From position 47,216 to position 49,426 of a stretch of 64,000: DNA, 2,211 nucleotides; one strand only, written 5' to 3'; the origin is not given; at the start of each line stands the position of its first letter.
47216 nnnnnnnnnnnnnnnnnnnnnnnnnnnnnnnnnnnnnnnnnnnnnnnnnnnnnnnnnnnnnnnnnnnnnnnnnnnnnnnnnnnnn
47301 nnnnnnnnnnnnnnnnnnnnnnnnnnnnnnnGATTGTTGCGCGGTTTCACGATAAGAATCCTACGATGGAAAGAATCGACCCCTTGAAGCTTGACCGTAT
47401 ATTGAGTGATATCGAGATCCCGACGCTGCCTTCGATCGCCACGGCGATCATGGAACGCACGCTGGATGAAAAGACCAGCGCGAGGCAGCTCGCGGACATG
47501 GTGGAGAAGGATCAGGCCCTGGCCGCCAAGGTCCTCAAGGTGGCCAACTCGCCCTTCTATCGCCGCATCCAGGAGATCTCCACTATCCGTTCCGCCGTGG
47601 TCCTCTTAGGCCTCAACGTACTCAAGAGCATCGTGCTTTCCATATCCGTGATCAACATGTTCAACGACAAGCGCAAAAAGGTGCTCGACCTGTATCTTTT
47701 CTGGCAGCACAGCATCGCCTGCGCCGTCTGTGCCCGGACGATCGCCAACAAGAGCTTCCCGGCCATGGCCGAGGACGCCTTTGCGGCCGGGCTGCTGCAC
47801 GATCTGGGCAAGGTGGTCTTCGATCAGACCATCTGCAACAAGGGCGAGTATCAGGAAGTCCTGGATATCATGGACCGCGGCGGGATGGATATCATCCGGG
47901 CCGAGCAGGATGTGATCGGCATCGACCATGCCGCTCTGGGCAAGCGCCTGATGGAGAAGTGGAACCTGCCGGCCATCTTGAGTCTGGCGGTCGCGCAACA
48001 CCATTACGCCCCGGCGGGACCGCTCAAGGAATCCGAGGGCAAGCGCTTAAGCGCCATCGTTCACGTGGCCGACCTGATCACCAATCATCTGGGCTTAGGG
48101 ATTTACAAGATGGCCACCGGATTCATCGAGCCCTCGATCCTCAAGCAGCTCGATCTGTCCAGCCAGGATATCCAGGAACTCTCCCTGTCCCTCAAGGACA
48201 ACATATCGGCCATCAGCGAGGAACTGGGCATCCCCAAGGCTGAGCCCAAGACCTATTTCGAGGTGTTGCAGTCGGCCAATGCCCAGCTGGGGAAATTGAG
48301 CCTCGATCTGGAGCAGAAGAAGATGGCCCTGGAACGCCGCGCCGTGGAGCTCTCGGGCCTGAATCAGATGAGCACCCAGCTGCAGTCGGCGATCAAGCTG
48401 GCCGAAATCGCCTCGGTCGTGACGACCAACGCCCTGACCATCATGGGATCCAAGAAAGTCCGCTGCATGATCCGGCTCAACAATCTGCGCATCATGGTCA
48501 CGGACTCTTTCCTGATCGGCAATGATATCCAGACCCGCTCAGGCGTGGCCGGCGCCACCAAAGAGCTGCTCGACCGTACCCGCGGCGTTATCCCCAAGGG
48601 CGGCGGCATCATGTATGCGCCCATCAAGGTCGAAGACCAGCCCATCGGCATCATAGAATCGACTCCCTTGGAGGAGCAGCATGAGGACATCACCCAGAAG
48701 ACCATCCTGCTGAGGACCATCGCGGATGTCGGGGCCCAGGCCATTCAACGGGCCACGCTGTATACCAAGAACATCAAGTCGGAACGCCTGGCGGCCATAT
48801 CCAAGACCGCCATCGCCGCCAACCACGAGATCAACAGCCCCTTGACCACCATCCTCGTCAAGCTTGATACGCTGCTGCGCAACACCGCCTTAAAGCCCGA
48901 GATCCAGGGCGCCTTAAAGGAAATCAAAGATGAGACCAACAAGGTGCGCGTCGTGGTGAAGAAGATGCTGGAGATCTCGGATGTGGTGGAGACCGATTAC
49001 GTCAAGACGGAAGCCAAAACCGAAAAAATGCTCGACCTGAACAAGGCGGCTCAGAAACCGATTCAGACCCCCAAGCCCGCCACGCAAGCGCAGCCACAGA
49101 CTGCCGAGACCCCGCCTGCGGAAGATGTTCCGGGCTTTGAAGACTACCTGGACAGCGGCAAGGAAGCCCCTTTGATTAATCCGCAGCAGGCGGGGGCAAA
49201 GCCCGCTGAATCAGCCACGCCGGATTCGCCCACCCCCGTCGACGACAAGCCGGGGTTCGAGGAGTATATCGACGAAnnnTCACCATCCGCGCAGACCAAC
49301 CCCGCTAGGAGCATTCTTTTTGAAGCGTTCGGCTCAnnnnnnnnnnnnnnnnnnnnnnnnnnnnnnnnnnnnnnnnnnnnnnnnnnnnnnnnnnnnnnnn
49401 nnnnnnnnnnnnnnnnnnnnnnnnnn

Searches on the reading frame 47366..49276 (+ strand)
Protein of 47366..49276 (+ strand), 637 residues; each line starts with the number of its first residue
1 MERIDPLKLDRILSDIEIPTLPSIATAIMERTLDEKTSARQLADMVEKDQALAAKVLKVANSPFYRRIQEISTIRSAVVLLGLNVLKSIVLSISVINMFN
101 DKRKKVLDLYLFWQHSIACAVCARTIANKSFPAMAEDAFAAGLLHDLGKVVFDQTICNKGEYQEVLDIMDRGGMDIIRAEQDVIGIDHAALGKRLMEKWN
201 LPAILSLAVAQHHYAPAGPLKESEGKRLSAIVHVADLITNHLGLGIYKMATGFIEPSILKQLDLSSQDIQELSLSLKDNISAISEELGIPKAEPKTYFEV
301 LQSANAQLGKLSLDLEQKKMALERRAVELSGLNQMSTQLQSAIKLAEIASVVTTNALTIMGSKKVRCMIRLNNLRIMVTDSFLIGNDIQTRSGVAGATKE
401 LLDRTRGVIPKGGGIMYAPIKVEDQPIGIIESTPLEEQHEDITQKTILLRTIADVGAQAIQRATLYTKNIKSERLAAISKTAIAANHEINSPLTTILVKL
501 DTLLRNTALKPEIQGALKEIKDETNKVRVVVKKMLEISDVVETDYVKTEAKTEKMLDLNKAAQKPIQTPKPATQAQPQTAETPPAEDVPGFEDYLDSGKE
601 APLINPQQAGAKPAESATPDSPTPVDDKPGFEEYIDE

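Call 21: search_protein_families(library=pfam, proteins=[window:47366-49276:+], max_evalue=0.01)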
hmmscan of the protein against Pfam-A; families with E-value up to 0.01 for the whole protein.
window:47366-49276:+ (637 aa): 3 families
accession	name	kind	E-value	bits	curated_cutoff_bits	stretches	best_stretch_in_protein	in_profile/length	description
PF08668.18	HDOD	-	2e-58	197.6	22.9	1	18-213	1-194/196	HDOD domain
PF01966.28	HD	-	6.8e-10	39.7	22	1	113-239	2-114/116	HD domain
PF00512.31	HisKA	-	2.8e-06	27.7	26.9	1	486-539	10-62/66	His Kinase A (phospho-acceptor) domain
